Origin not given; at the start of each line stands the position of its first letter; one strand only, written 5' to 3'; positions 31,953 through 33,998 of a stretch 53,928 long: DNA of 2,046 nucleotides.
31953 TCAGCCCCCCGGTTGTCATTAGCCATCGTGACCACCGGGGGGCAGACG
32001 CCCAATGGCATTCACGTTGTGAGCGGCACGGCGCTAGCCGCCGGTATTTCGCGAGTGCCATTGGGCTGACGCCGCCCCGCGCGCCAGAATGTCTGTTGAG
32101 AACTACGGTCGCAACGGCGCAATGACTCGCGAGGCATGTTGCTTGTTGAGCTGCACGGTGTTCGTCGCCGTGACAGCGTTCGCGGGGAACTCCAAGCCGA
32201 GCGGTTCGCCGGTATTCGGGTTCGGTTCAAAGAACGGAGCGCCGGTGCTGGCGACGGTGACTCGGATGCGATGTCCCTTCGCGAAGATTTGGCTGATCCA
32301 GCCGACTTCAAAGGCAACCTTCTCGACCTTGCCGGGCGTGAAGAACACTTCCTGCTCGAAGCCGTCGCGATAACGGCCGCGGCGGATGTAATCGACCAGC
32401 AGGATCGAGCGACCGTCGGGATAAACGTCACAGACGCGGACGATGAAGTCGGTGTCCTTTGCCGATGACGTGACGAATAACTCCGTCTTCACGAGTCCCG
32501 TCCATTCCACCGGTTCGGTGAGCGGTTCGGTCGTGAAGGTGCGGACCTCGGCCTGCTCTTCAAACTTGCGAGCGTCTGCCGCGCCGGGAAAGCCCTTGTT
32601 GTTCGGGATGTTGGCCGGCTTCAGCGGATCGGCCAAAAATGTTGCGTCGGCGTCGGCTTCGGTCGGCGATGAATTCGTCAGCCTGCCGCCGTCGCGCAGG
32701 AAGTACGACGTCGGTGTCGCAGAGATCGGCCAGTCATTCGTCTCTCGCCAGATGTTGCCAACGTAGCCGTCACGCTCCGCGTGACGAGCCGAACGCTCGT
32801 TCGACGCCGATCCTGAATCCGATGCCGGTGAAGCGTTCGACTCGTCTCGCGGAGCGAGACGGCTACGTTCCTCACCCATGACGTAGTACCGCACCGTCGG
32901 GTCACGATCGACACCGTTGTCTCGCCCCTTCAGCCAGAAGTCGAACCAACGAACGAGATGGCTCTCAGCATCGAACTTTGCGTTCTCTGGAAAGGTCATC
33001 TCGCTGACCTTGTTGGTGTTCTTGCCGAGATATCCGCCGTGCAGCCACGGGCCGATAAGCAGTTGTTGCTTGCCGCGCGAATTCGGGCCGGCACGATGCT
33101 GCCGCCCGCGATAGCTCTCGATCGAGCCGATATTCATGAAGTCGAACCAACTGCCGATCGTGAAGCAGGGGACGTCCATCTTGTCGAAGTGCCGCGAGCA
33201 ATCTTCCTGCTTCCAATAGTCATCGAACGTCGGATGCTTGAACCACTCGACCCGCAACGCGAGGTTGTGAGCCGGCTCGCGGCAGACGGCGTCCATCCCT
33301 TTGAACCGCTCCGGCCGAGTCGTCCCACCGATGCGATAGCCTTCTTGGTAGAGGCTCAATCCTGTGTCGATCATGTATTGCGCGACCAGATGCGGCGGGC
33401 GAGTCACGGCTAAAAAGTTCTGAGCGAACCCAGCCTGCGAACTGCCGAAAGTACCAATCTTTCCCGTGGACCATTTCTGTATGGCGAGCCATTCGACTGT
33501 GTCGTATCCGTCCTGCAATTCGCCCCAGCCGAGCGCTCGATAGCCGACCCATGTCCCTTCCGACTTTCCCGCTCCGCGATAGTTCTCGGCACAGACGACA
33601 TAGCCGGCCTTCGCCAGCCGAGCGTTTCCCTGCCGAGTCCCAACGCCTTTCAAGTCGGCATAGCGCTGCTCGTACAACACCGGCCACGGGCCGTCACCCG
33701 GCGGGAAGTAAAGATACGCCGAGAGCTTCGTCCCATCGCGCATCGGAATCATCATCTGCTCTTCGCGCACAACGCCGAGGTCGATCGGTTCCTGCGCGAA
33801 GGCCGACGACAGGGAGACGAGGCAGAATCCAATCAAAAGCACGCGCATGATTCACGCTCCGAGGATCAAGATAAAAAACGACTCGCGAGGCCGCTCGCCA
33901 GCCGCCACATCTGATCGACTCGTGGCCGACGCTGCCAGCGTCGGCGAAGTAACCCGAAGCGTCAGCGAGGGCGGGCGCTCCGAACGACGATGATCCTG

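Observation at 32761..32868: A 108-nt REPIN-like palindrome sits in frame inside the CocE/NonD hydrolase gene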

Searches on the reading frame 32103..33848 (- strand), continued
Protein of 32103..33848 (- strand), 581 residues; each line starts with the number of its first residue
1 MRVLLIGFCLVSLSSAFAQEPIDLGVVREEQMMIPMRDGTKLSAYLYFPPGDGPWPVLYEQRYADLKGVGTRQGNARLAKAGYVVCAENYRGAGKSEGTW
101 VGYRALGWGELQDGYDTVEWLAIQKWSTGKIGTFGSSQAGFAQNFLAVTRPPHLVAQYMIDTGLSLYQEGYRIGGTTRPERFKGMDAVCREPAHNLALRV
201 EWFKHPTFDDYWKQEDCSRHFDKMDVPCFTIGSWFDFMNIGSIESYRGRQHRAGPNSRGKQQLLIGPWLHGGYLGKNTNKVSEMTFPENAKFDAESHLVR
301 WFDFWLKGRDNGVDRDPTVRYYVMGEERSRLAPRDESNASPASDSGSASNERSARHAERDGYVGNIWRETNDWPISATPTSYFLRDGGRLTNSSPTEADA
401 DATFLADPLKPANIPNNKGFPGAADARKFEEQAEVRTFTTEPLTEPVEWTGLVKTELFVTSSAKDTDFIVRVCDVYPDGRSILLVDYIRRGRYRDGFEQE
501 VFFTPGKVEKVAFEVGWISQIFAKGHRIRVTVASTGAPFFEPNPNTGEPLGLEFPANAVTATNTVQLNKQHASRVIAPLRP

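Call 43: predict_structure(alignment_id=A1)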
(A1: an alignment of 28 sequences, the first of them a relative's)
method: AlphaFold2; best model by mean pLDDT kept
length: 581 residues; sequences in the alignment: 28
mean_pLDDT: 57.3   pTM: 0.53
mean pLDDT of the five models: 57.3, 53.1, 51.2, 49.0, 47.6
residues with pLDDT >= 90: 69; 70-90: 126; 50-70: 122; < 50: 264
segments of 3 or more residues with pLDDT < 50: 11-20, 62-64, 91-94, 98-114, 132-233, 248-254, 259-278, 280-282, 309-368, 415-423, 493-500, 537-545, 547-553
pLDDT, mean of each block of 10 residues (from residue 1): 57 43 81 73 84 75 56 73 73 47 29 48 74 42 30 29 24 23 26 32 33 32 39 53 53 48 39 39 55 56 54 44 37 28 27 27 40 68 95 93 82 48 65 89 90 89 79 86 72 48 78 79 90 63 45 57 92 92 63
secondary structure, 60 per line:
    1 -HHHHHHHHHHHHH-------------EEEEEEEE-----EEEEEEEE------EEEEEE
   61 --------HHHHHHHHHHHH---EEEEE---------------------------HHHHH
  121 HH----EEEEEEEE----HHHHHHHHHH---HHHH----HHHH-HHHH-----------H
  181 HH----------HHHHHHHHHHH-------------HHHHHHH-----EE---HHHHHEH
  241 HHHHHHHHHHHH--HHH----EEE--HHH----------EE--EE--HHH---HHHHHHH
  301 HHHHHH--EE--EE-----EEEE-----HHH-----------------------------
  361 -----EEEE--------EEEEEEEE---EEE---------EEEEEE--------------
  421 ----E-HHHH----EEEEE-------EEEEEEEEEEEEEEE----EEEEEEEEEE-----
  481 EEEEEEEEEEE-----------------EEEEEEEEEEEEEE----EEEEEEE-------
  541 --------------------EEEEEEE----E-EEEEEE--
elements in order: H2-14 E28-35 E41-48 E55-60 H69-80 E84-88 H116-122 E127-134 H139-148 H152-155 H160-163 H165-168 H193-203 H217-223 H234-238 H240-252 E262-264 H294-306 E320-323 E366-369 E378-385 E389-391 E401-406 H427-430 E435-439 E447-461 E466-475 E481-491 E509-522 E527-533 E561-567 E574-579
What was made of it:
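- Tried and rejected: With the 28-sequence alignment the model was too poor to use (mean pLDDT 57, call 43).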

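Call 46: search_solved_structures(query=P0001, max_evalue=1e-10, show_alignments=1)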
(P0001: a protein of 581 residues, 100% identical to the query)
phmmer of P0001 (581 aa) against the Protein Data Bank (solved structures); distinct sequences matched with E-value up to 1e-10: 19.
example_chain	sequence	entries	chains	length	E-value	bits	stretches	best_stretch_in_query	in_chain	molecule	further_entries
3i2f_A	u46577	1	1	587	1.9e-55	192.1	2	367-579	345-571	Cocaine esterase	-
4p08_A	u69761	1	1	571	2e-55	192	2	367-579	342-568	Cocaine esterase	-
3pui_A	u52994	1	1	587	2.2e-55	191.9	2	367-579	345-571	Cocaine esterase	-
1ju3_A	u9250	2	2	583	2.3e-55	191.8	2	367-579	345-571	cocaine esterase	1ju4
3i2g_A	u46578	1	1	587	2.9e-55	191.5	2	367-579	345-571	Cocaine esterase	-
3i2j_A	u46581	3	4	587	3e-55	191.4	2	367-579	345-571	Cocaine esterase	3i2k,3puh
1l7r_A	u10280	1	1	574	3.1e-55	191.4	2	367-579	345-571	cocaine esterase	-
9k48_A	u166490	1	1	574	3.5e-55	191.3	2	367-579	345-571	Cocaine esterase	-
3i2i_A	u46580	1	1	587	3.6e-55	191.2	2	367-579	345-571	Cocaine esterase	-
3ida_A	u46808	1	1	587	4.2e-55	191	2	367-579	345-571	Cocaine esterase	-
3i2h_A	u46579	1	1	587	4.4e-55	190.9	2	367-579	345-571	Cocaine esterase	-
7f65_A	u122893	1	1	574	4.5e-55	190.9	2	367-579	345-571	Cocaine esterase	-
1l7q_A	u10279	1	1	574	7.8e-55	190.1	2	367-579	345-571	cocaine esterase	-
1mpx_A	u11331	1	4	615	1.8e-28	103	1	366-580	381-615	alpha-amino acid ester hydrolase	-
4pf1_A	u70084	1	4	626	1.5e-27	100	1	364-555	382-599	Peptidase S15/CocE/NonD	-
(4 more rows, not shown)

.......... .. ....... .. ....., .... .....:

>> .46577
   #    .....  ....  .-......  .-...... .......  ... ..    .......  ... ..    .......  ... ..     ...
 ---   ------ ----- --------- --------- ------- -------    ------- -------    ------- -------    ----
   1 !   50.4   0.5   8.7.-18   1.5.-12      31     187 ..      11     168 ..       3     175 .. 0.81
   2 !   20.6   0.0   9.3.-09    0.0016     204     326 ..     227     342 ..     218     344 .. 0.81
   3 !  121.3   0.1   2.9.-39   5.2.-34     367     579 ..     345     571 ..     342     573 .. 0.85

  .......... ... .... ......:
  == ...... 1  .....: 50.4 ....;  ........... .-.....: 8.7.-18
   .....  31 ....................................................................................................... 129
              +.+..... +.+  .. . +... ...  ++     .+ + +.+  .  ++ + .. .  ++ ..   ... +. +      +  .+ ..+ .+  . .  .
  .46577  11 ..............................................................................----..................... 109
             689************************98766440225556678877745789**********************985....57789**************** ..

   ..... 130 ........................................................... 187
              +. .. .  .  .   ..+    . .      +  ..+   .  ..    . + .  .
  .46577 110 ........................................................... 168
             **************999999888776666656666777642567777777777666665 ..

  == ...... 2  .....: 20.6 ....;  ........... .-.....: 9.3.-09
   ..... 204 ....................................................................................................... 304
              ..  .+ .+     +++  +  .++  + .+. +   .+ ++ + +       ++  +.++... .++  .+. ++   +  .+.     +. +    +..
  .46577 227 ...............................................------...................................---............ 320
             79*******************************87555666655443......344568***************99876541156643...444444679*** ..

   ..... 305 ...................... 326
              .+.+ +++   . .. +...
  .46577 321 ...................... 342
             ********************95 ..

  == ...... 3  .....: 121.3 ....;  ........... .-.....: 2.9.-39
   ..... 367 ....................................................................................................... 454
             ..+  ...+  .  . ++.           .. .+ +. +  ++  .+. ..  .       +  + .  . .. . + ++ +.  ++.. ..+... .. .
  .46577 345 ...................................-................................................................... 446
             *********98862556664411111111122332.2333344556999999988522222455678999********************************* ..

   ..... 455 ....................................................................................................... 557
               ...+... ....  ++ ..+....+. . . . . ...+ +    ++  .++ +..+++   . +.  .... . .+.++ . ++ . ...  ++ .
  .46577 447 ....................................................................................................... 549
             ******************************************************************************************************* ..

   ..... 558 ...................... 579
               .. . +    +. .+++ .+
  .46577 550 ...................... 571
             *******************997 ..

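Call 55: predict_structure(alignment_id=A2)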
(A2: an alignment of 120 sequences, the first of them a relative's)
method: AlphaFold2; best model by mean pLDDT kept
length: 581 residues; sequences in the alignment: 120
mean_pLDDT: 88.5   pTM: 0.87
mean pLDDT of the five models: 88.5, 88.1, 86.4, 86.0, 86.0
residues with pLDDT >= 90: 393; 70-90: 127; 50-70: 31; < 50: 30
segments of 3 or more residues with pLDDT < 50: 174-176, 331-354, 356-358
pLDDT, mean of each block of 10 residues (from residue 1): 80 62 94 97 98 97 87 95 97 94 83 96 98 90 92 97 84 57 83 92 86 90 97 89 96 97 95 87 92 96 98 96 83 38 38 47 86 97 98 97 94 78 92 97 97 98 94 96 92 88 97 95 97 75 81 87 98 98 85
secondary structure, 60 per line:
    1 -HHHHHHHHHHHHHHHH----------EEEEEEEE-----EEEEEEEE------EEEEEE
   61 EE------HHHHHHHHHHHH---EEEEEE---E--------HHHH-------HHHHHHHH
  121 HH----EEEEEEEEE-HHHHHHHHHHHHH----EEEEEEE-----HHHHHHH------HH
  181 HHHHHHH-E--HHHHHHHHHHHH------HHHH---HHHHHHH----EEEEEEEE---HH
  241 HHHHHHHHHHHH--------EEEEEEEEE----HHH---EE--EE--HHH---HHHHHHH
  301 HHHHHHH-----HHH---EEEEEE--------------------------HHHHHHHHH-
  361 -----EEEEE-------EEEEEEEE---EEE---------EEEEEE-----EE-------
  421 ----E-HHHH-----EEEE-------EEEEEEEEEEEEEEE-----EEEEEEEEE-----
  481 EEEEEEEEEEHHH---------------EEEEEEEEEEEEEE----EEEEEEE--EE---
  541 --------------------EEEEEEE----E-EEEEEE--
elements in order: H2-17 E28-35 E41-48 E55-62 H69-80 E84-89 H102-105 H113-122 E127-135 H137-149 E154-160 H166-172 H179-187 H192-203 H210-213 H217-223 E228-235 H239-252 E261-269 H294-307 E319-324 H351-359 E366-370 E378-385 E389-391 E401-406 H427-430 E436-439 E447-461 E467-475 E481-490 E509-522 E527-533 E561-567 E574-579
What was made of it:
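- The AlphaFold model has pLDDT 88.5 and pTM 0.87, with only residues 331-358 below 50, between strands 319-324 and 366-370 (call 55).
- Tried and rejected: It was repeated with 120 sequences (call 55).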

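Call 60: fold_search(model_id=the predicted structure, library=pdb)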
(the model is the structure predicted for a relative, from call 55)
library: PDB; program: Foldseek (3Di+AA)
matches with E <= 10: 1919; with E <= 0.001: 1376
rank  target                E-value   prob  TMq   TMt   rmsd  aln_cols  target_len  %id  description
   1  1l7q                  2.3e-49  1.00  0.76  0.78   4.2       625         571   25  Ser117Ala Mutant of Bacterial Cocaine Esterase cocE (released 2003-02-11)
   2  1ju3                  2.5e-49  1.00  0.76  0.77   4.2       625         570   25  BACTERIAL COCAINE ESTERASE COMPLEX WITH TRANSITION STATE ANALOG (released 2001-12-21)
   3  3i2h                  5.0e-49  1.00  0.76  0.77   4.6       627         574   25  Cocaine Esterase with mutation L169K, bound to DTT adduct (released 2010-06-16)
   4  3pui                  8.0e-49  1.00  0.76  0.77   4.5       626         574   25  Cocaine Esterase with mutations G4C, S10C (released 2011-09-21)
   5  4p08                  9.5e-49  1.00  0.76  0.77   4.3       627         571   26  Engineered thermostable dimeric cocaine esterase (released 2014-07-16)
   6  3i2j                  2.3e-48  1.00  0.76  0.77   4.5       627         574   26  Cocaine Esterase, wild type, without a ligand (released 2010-06-16)
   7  1l7r                  3.4e-48  1.00  0.75  0.76   4.6       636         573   25  Tyr44Phe Mutant of Bacterial Cocaine Esterase cocE (released 2003-02-11)
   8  3ida                  6.2e-48  1.00  0.76  0.77   4.5       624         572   26  Thermostable Cocaine Esterase with mutations L169K and G173Q, bound to DTT adduct (released 2010-03-02)
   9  3i2i                  9.3e-48  1.00  0.77  0.78   4.3       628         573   25  Cocaine Esterase with mutation T172R, bound to DTT adduct (released 2010-06-16)
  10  9k48                  3.4e-47  1.00  0.76  0.77   4.4       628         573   25  Bacetrial Cocaine Esterase with mutations T172R/G173Q/V116K/S117A/A51K (released 2024-12-18)
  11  7f65                  4.0e-47  1.00  0.75  0.76   4.5       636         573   25  Bacetrial Cocaine Esterase with mutations T172R/G173Q/V116K/S117A/A51L, bound to benzoic acid (released 2021-09-15)
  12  3i2g                  4.3e-47  1.00  0.77  0.78   4.4       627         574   25  Cocaine Esterase with mutation G173Q, bound to DTT adduct (released 2010-06-16)
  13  3i2f                  4.5e-47  1.00  0.74  0.75   4.7       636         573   25  Cocaine Esterase with mutations T172R / G173Q, bound to DTT adduct (released 2010-06-16)
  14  3puh_A                2.9e-46  1.00  0.74  0.75   4.8       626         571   26  Cocaine Esterase, wild-type biologically active dimer (released 2011-09-21)
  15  3puh_B                5.6e-46  1.00  0.74  0.75   5.1       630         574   26  Cocaine Esterase, wild-type biologically active dimer (released 2011-09-21)
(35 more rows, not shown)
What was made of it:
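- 32103..33848 (-): Host gene: a secreted CocE/NonD (S15) family serine hydrolase of 581 aa. The insert is aa 326-363. Foldseek gives TM 0.76-0.78 to cocaine esterase 1l7q/1ju3 (call 60).
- On CocE/NonD (peptidase S15) hydrolase (host gene): Foldseek TM is 0.76-0.78 to 1ju3/1l7q (call 60).
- Closest known: Cocaine esterase CocE. Same: The insertion site aligns to CocE residues about 342-345, VMGI-DE-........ (calls 46, 60).
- The fold matches CocE (call 60).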

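Call 63: find_encoding_contigs(protein=P0015, flank=2500, max_places=1)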
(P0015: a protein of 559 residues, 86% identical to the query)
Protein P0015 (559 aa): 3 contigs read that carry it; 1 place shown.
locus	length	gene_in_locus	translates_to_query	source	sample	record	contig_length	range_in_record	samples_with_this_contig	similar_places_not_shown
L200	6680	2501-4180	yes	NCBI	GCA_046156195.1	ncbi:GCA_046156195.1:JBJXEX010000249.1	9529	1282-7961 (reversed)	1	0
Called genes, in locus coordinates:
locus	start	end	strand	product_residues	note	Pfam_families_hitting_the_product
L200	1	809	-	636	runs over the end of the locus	PF01636:APH (faint), PF00069:Pkinase, PF07714:PK_Tyr_Ser-Thr, PF03109:ABC1 (weak)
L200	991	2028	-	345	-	PF00072:Response_reg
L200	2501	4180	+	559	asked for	PF02129:Peptidase_S15, PF08530:PepX_C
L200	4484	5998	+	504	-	PF14522:Cytochrome_C7 (faint), PF22113:Mtrc-MtrF_II-IV_dom (faint), PF13435:Cytochrome_C554 (faint), PF02085:Cytochrom_CIII (faint)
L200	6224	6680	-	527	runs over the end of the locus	PF00884:Sulfatase, PF01663:Phosphodiest (weak), PF16347:SGSH_C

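Call 64: find_encoding_contigs(protein=P0013, flank=2500, max_places=1)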
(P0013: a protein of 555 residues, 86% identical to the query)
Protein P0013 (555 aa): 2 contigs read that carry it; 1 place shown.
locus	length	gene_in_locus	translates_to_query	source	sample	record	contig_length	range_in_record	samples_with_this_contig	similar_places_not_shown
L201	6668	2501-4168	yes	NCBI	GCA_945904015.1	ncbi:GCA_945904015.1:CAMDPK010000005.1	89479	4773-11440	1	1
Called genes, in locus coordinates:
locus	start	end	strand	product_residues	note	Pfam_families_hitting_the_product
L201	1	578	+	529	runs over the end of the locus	PF01145:Band_7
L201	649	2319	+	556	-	PF01145:Band_7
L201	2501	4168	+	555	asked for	PF02129:Peptidase_S15, PF08530:PepX_C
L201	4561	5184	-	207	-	-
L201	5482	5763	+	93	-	-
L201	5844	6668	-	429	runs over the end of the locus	PF07394:DUF1501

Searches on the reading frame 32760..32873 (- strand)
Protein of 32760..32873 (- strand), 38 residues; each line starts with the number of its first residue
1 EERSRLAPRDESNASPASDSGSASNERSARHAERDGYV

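Call 72: search_protein_representatives(protein=window:32760-32873:-)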
Query: 38 residues. Proteins with E-value up to 0.001 (for the whole library): 0; up to 1e-10: 0; up to 1e-30: 0. The best 0 are listed.
